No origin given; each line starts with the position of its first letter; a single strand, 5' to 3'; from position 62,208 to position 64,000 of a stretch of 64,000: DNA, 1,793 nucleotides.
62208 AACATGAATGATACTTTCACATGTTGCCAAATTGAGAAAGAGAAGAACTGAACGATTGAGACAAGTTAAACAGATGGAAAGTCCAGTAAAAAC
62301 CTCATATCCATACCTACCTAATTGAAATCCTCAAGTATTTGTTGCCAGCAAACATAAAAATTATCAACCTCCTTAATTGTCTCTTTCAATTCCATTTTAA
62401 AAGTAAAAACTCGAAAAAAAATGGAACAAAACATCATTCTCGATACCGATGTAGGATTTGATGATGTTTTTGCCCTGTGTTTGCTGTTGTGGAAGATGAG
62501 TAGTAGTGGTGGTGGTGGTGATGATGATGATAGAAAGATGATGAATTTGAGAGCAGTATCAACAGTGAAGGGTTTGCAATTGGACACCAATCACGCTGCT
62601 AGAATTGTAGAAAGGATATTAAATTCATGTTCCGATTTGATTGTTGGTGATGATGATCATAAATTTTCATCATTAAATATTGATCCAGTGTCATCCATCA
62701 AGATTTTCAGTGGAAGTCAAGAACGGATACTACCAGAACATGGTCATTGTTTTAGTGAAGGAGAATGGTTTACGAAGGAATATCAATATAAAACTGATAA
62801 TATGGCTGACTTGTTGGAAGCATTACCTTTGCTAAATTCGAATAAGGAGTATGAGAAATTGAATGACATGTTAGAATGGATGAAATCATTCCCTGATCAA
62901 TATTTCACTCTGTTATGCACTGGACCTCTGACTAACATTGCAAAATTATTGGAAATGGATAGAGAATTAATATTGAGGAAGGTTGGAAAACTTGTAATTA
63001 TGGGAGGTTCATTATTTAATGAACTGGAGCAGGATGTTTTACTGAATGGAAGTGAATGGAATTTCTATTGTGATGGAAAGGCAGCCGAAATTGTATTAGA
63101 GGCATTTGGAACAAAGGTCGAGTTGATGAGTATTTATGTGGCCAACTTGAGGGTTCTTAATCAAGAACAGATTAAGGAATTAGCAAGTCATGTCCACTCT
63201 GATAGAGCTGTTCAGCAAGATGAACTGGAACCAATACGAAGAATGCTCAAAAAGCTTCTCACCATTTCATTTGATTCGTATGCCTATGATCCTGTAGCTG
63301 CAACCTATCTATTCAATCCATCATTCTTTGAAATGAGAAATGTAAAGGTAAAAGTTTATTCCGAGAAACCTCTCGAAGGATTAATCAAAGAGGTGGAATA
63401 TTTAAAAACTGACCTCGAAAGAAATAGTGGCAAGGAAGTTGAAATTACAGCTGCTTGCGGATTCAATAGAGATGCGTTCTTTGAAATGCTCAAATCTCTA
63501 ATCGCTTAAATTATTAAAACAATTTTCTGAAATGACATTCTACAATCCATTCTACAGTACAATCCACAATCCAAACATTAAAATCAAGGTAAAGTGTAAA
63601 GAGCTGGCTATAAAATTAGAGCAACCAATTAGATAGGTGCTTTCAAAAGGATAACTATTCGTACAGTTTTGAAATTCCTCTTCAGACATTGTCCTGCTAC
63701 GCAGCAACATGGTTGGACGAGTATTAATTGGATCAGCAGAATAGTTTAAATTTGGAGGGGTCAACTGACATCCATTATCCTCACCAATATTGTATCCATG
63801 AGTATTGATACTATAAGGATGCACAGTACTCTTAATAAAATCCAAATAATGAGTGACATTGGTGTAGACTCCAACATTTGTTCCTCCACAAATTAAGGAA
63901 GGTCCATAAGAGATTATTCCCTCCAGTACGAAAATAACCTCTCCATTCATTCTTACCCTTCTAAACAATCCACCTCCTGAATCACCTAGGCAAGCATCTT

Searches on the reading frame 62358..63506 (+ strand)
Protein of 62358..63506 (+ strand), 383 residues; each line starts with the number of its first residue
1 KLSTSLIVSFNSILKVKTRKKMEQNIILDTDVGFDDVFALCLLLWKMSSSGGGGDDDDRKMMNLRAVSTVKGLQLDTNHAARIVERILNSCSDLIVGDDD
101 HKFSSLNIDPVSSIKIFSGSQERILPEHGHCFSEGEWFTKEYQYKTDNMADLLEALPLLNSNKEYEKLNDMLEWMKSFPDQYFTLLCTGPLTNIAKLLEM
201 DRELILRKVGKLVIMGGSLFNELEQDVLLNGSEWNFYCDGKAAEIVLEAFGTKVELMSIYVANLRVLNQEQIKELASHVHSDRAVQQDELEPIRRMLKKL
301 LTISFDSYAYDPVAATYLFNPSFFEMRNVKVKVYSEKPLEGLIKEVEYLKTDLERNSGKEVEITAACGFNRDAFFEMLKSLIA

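Call 13: search_protein_families(library=pfam, proteins=[window:62358-63506:+], max_evalue=0.01)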
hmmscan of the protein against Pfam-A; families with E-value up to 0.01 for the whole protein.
window:62358-63506:+ (383 aa): 1 family
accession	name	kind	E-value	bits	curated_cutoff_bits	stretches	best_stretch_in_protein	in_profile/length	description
PF01156.24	IU_nuc_hydro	-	2.1e-35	123.2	34.2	1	26-376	1-297/297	Inosine-uridine preferring nucleoside hydrolase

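Call 15: find_encoding_contigs(protein=window:62421-63506:+, flank=10000, max_places=4)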
Protein seq(362 aa) (362 aa): no gene with exactly this product is on record in the collection.

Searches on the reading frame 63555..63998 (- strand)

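Call 13: search_protein_families(library=pfam, proteins=[window:63555-63998:-], max_evalue=0.01)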
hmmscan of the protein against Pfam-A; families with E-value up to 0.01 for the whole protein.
window:63555-63998:- (148 aa): 1 family
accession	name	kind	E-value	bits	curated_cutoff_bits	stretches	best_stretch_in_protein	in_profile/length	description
PF00089.32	Trypsin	-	2.3e-06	28.1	20.6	1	1-55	174-220/220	Trypsin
